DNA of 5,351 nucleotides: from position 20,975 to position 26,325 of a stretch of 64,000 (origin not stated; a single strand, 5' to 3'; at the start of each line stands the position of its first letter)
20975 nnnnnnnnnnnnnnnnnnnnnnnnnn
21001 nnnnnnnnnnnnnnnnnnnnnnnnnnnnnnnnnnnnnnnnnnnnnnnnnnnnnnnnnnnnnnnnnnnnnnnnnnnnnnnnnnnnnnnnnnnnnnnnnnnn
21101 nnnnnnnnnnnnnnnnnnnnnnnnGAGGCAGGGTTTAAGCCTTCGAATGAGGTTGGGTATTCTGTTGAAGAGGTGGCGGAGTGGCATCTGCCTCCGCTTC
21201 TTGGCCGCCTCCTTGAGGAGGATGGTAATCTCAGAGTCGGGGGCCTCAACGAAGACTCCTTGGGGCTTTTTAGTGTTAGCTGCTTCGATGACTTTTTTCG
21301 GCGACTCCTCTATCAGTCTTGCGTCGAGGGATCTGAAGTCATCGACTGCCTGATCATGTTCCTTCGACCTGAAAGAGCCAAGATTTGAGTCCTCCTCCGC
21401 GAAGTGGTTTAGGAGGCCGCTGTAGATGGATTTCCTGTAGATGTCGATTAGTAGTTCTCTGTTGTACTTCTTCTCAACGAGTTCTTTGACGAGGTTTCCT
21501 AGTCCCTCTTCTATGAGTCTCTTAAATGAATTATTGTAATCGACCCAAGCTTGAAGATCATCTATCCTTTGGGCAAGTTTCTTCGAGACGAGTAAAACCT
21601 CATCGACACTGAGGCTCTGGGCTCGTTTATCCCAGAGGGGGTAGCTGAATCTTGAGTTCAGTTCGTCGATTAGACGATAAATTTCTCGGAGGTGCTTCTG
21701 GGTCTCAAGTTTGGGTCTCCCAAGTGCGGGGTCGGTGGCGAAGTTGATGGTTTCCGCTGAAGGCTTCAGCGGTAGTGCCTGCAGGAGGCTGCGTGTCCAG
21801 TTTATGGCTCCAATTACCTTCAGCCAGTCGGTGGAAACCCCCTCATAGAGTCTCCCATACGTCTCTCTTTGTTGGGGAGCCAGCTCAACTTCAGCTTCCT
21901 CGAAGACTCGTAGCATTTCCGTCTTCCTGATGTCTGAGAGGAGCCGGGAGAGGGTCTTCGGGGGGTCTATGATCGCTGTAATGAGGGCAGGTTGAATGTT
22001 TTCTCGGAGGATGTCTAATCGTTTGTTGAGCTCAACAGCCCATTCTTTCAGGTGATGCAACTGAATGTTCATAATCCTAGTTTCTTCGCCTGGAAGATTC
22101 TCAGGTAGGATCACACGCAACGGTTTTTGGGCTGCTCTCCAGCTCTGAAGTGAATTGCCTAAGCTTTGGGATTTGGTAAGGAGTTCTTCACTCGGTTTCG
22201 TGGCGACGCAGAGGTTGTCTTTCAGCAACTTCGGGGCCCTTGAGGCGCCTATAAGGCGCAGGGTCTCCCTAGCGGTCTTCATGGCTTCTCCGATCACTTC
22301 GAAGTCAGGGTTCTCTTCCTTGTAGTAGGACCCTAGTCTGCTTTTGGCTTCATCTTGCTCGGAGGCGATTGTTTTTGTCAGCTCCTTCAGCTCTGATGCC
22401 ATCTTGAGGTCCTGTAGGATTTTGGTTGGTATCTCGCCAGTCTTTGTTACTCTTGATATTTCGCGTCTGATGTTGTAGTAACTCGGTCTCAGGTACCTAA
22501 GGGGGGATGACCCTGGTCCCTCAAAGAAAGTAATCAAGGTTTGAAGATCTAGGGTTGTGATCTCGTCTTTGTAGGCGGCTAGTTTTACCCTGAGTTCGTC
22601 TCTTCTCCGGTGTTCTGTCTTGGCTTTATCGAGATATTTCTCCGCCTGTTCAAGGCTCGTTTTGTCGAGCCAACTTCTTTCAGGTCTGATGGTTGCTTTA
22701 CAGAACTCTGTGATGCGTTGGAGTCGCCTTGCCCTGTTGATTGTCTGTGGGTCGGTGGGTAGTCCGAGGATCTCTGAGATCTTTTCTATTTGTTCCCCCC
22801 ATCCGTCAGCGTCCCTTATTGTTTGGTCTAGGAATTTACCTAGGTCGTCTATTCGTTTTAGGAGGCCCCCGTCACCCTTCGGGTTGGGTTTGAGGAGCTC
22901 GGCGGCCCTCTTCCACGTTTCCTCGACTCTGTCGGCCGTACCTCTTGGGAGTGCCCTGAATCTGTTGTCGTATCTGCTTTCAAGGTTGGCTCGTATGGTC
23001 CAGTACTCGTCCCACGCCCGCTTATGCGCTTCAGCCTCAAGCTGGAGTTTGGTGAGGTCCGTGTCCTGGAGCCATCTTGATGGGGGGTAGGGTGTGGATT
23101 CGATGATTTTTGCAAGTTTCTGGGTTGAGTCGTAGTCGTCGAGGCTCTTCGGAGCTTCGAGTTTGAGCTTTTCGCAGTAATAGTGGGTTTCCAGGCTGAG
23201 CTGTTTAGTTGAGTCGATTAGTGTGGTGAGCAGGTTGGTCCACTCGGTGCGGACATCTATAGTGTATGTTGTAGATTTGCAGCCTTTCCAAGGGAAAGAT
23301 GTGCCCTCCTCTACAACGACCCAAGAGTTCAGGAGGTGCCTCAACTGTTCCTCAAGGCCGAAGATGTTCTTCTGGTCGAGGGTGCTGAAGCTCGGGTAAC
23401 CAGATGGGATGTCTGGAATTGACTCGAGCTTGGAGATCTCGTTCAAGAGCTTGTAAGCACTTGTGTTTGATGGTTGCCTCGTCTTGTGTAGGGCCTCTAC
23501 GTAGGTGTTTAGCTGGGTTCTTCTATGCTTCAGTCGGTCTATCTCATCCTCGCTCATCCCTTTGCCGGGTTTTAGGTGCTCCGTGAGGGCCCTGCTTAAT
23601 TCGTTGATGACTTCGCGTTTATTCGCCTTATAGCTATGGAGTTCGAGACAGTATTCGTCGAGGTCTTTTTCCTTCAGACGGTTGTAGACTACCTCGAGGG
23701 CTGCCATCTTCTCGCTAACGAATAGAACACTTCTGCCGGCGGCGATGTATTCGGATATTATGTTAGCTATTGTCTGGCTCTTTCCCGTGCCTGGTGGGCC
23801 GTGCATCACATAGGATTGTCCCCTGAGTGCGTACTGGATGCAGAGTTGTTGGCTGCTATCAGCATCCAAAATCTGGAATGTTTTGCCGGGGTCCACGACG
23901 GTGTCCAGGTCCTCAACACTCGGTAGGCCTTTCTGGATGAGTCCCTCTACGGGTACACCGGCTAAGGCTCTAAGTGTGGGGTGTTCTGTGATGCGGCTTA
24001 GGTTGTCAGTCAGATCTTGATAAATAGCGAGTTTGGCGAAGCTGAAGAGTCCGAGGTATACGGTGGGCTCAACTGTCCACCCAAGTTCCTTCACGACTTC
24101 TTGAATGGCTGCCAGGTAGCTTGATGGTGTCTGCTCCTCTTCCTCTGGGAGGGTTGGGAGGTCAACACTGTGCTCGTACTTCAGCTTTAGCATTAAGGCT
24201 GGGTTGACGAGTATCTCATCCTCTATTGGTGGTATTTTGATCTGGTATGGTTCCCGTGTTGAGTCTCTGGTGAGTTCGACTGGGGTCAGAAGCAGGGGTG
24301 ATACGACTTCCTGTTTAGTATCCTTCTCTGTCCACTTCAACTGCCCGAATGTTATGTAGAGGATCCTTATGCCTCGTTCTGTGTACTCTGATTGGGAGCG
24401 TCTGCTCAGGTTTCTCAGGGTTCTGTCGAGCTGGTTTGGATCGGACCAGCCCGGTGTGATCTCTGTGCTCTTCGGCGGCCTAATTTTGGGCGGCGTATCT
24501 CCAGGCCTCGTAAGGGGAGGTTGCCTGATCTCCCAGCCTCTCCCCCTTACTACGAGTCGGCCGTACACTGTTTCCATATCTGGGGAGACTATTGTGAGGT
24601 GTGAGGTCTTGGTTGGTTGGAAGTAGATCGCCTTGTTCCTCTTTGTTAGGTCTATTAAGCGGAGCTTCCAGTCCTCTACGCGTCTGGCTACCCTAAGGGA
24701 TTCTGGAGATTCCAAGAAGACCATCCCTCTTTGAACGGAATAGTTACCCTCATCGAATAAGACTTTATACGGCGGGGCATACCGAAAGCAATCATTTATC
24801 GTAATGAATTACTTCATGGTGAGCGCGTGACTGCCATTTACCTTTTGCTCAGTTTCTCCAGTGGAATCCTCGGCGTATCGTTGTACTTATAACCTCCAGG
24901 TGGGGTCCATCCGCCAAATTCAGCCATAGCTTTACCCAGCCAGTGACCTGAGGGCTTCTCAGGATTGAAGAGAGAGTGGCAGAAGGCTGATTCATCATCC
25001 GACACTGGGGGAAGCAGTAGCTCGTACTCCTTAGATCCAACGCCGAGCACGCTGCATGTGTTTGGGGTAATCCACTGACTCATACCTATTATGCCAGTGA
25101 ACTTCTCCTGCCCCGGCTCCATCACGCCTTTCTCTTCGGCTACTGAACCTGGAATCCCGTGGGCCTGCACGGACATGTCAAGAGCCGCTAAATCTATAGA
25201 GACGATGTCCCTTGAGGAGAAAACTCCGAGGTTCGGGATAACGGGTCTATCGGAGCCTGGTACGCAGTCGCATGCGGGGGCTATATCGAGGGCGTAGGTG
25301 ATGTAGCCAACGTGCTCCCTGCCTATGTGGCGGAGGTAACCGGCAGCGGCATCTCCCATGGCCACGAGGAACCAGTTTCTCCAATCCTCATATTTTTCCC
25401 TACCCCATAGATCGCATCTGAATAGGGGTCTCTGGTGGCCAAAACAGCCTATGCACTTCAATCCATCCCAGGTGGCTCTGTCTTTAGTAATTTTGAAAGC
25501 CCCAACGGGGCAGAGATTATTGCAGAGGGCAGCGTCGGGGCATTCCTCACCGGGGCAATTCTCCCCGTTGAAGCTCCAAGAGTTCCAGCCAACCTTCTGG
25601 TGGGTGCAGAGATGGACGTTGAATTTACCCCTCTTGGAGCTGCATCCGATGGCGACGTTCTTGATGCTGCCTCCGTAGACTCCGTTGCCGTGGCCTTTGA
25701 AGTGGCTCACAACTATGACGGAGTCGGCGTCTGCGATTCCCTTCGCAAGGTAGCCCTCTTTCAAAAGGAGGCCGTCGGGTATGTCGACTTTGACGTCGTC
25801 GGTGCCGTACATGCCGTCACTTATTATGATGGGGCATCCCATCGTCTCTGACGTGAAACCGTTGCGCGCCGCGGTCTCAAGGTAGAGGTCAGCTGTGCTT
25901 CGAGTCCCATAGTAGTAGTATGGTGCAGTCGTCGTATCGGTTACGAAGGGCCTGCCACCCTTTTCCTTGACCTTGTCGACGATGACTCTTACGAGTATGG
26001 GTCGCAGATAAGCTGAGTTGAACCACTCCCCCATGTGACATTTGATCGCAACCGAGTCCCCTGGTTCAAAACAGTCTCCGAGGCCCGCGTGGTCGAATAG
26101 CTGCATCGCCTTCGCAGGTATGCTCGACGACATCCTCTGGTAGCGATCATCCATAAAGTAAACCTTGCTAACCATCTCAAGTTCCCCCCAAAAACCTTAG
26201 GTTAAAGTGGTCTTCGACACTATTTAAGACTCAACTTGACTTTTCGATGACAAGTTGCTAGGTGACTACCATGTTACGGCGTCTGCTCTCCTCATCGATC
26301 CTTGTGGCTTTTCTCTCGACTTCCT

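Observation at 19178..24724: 1848-aa DUF4011 / SF1 helicase / Vsr-like nuclease / DUF3320 protein: Hhe-like candidate antiviral gene with a ~700-aa coiled-coil insertion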

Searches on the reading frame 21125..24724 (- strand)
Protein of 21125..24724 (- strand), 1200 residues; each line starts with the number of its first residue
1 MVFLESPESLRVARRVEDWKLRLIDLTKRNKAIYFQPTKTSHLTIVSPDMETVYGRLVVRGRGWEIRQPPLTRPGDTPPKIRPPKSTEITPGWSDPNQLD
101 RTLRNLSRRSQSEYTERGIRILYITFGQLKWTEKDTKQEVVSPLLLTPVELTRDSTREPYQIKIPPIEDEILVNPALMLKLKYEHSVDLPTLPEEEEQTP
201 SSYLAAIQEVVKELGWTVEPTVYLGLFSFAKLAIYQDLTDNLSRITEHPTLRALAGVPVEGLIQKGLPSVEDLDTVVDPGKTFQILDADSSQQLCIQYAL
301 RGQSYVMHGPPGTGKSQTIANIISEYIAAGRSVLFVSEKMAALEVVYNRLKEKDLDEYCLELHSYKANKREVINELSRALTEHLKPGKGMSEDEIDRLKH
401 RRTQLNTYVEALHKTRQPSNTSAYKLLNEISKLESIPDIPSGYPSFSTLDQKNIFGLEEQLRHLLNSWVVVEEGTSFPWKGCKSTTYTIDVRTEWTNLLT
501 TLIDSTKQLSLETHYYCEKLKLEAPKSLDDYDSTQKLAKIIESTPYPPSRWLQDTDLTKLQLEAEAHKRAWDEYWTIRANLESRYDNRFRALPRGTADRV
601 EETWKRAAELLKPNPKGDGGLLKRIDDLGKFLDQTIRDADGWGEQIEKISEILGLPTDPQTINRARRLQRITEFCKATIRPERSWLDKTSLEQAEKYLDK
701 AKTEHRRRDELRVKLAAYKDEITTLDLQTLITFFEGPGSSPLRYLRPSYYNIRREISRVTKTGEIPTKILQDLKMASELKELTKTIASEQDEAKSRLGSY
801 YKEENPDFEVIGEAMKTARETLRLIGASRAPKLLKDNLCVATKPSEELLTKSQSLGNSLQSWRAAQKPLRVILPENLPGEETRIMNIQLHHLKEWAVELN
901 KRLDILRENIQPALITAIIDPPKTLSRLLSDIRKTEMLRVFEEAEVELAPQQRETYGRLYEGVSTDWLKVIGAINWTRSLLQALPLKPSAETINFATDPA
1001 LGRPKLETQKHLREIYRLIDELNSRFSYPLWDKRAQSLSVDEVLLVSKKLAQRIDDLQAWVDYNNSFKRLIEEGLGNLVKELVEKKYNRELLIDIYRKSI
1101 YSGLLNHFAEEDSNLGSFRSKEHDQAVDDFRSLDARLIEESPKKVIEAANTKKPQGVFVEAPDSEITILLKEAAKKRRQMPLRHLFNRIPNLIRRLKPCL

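Call 70: predict_structure(alignment_id=A1)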
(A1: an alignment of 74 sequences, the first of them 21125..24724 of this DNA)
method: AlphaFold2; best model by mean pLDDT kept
length: 1200 residues; sequences in the alignment: 74
mean_pLDDT: 80.0   pTM: 0.42
mean pLDDT of the five models: 80.0, 76.9, 76.4, 75.6, 74.6
residues with pLDDT >= 90: 281; 70-90: 664; 50-70: 202; < 50: 53
segments of 3 or more residues with pLDDT < 50: 1-4, 262-274, 276-287, 302-305, 1154-1166
pLDDT, mean of each block of 10 residues (from residue 1): 57 80 75 81 88 87 84 64 81 80 87 75 93 87 91 81 77 87 86 69 90 90 87 73 77 74 44 43 44 53 51 58 60 59 69 64 54 57 55 70 77 84 87 86 86 88 91 88 89 91 92 88 86 87 88 88 90 90 89 88 90 78 89 92 92 88 92 89 90 87 85 84 83 77 77 84 82 87 85 83 77 90 90 90 89 92 90 84 89 92 92 86 86 90 88 89 88 90 82 85 83 91 89 86 91 91 91 89 88 92 88 74 61 65 60 45 47 55 58 54
secondary structure, 60 per line:
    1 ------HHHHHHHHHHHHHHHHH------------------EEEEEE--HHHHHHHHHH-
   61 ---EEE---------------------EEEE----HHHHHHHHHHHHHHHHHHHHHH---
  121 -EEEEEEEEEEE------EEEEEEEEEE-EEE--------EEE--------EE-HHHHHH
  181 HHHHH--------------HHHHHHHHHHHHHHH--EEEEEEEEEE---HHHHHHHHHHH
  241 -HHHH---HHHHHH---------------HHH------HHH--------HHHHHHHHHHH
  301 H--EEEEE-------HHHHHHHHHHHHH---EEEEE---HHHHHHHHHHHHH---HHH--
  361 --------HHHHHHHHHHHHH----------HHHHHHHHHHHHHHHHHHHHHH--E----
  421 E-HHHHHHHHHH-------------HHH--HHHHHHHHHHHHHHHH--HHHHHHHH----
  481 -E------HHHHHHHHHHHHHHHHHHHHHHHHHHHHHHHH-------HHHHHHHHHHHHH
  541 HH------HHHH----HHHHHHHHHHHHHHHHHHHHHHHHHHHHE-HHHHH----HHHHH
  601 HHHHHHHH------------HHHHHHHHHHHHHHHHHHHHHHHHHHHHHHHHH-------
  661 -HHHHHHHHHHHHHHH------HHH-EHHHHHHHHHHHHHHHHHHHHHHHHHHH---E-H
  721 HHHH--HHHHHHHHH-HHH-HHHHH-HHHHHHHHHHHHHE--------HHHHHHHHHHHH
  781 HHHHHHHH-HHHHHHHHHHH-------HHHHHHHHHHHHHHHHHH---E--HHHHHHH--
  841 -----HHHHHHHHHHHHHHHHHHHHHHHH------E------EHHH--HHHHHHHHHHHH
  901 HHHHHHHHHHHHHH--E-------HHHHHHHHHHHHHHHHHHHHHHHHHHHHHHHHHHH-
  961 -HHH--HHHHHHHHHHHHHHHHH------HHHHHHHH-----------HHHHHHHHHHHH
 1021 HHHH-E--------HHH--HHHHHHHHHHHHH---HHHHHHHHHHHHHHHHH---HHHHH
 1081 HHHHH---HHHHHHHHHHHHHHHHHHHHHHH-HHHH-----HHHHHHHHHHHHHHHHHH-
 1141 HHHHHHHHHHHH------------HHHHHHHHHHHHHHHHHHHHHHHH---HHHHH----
elements in order (helices of 4 or more, strands of 3 or more residues): H7-23 E42-47 H50-59 E64-66 E88-91 H96-117 E122-132 E139-148 E150-152 E161-163 H175-185 H200-214 E217-226 H230-240 H242-245 H249-254 H290-301 E304-308 H316-328 E332-336 H340-352 H369-381 H392-413 H423-432 H451-466 H469-476 H489-520 H528-542 H549-552 H557-584 H587-591 H596-608 H621-653 H662-676 H688-714 H720-724 H727-735 H741-745 H747-759 H769-788 H790-800 H808-825 H832-838 H846-869 H889-914 H925-959 H967-983 H990-997 H1009-1024 H1040-1052 H1056-1072 H1076-1085 H1089-1111 H1113-1116 H1122-1139 H1141-1152 H1165-1188 H1192-1196

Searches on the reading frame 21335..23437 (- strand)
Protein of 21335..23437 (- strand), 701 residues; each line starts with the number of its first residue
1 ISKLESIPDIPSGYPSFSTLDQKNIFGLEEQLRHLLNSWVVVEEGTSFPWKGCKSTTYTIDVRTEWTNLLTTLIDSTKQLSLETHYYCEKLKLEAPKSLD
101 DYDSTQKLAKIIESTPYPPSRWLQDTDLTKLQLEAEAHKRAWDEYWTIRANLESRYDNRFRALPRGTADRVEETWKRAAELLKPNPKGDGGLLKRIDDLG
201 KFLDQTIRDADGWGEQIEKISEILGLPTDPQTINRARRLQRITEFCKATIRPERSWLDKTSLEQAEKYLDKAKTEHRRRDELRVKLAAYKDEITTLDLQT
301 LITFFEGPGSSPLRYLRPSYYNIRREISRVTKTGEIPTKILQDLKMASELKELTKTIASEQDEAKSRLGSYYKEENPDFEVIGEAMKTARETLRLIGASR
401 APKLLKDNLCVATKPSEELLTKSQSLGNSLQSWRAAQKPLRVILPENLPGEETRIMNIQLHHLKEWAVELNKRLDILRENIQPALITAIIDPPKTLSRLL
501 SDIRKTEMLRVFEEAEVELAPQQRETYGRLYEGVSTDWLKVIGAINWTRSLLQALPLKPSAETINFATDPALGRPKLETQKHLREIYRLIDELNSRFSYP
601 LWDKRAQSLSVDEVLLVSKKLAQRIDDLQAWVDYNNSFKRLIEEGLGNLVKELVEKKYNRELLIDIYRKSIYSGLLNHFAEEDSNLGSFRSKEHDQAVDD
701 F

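Call 55: search_protein_representatives(protein=window:21335-23437:-)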
Query: 701 residues. Proteins with E-value up to 0.001 (for the whole library): 518; up to 1e-10: 260; up to 1e-30: 63. The best 150 are listed.
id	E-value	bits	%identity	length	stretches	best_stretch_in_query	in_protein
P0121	1.5e-160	552.3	39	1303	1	4-701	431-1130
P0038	4.4e-145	501.2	36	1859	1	2-701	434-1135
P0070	1.9e-138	479.2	36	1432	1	1-701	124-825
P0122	1.2e-133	463.3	37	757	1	46-701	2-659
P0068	1.4e-91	324.3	30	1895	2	2-450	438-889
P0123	3.6e-87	309.8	27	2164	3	107-561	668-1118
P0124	3.6e-85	303.2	26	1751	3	342-701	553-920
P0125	7.0e-81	289.0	34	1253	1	168-701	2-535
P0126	5.2e-80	286.1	29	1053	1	4-701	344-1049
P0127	4.8e-77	276.3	28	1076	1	7-701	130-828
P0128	1.7e-69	251.3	26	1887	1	1-701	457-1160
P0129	7.9e-69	249.2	26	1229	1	6-701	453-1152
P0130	1.5e-68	248.2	29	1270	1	2-701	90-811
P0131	1.6e-67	244.9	26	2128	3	149-469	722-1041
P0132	3.0e-66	240.6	29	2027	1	4-701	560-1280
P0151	4.5e-44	167.4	25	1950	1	2-701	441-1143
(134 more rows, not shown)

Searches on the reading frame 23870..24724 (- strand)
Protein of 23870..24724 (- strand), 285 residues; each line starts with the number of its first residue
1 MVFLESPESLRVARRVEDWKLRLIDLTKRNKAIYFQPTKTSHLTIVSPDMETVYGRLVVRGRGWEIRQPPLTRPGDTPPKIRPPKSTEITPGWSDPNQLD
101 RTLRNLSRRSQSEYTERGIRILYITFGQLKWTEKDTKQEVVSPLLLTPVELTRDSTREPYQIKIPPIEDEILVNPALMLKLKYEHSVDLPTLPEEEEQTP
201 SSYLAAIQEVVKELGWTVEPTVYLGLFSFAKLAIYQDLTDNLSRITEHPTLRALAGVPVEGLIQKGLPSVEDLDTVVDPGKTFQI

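Call 104: search_solved_structures(query=A5, max_evalue=10)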
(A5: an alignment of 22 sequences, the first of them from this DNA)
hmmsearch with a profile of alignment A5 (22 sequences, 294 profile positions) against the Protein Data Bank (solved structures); distinct sequences matched with E-value up to 10: 2.
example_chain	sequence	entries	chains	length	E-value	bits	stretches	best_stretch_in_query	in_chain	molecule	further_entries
6btm_F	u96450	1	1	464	1.2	11.3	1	47-154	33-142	Alternative Complex III subunit F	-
9itj_U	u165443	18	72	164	5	9.3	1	30-117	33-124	ATP synthase subunit b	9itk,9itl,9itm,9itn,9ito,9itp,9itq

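Call 105: search_protein_families(library=pfam, proteins=[window:23870-24724:-], max_evalue=10)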
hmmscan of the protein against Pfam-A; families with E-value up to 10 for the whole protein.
window:23870-24724:- (285 aa): 1 family
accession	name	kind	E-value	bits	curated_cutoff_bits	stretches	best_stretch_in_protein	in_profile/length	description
PF13195.11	DUF4011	-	1.2e-29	103.8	22.2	1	22-181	1-158/158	Protein of unknown function (DUF4011)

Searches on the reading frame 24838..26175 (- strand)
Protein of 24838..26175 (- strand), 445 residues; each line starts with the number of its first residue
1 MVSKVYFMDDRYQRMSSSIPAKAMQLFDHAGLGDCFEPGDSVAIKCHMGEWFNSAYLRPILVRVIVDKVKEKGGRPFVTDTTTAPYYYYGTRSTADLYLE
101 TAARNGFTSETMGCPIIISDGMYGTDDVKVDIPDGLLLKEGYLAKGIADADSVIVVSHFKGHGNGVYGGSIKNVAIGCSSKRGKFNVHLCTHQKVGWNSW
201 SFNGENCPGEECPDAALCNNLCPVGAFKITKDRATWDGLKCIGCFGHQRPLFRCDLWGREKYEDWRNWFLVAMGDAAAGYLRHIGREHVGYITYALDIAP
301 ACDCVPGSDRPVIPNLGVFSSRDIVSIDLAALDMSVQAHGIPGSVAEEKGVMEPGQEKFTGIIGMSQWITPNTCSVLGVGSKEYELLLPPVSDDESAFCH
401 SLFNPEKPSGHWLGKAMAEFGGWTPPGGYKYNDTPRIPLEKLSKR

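Call 29: search_protein_families(library=pfam, proteins=[window:24838-26175:-], max_evalue=0.001)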
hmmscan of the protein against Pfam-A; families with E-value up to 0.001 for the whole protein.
window:24838-26175:- (445 aa): 1 family
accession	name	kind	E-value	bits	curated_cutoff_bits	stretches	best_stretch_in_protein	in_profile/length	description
PF04015.17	DUF362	-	1.8e-38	133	24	1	42-333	1-200/200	Domain of unknown function (DUF362)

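Call 64: search_protein_families(library=padloc, alignment_id=A3, max_evalue=0.00001)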
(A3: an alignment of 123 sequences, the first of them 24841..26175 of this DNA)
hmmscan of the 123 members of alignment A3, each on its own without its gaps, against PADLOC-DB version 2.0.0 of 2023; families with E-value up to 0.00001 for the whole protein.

A. member 1, window:24841-26175:- (445 aa): 0 families

B. families by the number of members that match (of 123 scanned): 30 families (the first 25 are shown)
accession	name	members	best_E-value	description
PDLC01438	Csa3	3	2.3e-10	"CAS-I,CAS-II,CAS-III,CAS-IV,CAS-V,CAS-VI; associated_signaling"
PDLC04135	mad3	2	1.3e-30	mads_3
PDLC02980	AriA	2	4.4e-09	-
PDLC02904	pVip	1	2.8e-26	Viperins associated with kinases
PDLC02903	pVip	1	9.6e-26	Viperins not associated with kinases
PDLC05022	PDC-S45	1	7.8e-24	-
PDLC03862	LmuB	1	1.5e-18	-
PDLC01991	CARF_m8--CARF_LolE_TM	1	1e-14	-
PDLC02709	PbeC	1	8.4e-12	PbeC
PDLC02979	AriA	1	5.6e-11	-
PDLC02668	DndD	1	1.2e-10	DndD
PDLC01720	Csa3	1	1.3e-10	Csa3_1_CAS-I-II-III-IV-V-VI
PDLC04140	mad8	1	8.3e-10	mads_8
PDLC03865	LmuB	1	3.6e-09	-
PDLC02730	PbeC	1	9.3e-09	PbeC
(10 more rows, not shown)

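Call 99: search_protein_families(library=pfam, alignment_id=A3, max_evalue=0.00001)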
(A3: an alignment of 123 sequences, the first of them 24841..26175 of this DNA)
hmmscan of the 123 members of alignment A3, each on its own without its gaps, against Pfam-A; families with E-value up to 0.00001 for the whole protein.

A. member 1, window:24841-26175:- (445 aa): 1 family
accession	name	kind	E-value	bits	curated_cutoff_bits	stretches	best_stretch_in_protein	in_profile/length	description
PF04015.17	DUF362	-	1.8e-38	133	24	1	42-333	1-200/200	Domain of unknown function (DUF362)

B. families by the number of members that match (of 123 scanned): 124 families (the first 25 are shown)
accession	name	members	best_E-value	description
PF00702.32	Hydrolase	5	5.9e-30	haloacid dehalogenase-like hydrolase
PF13419.12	HAD_2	5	1.5e-29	Haloacid dehalogenase-like hydrolase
PF07796.16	DUF1638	5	1.6e-14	Protein of unknown function (DUF1638)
PF13242.12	Hydrolase_like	5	5.2e-10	HAD-hyrolase-like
PF00037.32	Fer4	4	3.6e-18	4Fe-4S binding domain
PF13237.11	Fer4_10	4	8.1e-16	4Fe-4S dicluster domain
PF12838.12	Fer4_7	4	1.5e-15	4Fe-4S dicluster domain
PF12837.12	Fer4_6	4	1.1e-11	4Fe-4S binding domain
PF12710.13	HAD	4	2.3e-10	haloacid dehalogenase-like hydrolase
PF22691.2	Thiolase_C_1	3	8.4e-48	Thiolase C-terminal domain-like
PF04015.17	DUF362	3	3.2e-41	Domain of unknown function (DUF362)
PF00108.29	Thiolase_N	3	9.2e-24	Thiolase, N-terminal domain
PF01796.24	OB_ChsH2_C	3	3.8e-19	ChsH2, C-terminal OB-fold domain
PF00571.33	CBS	3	1.7e-17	CBS domain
PF13240.11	Zn_Ribbon_1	3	4.2e-14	zinc-ribbon domain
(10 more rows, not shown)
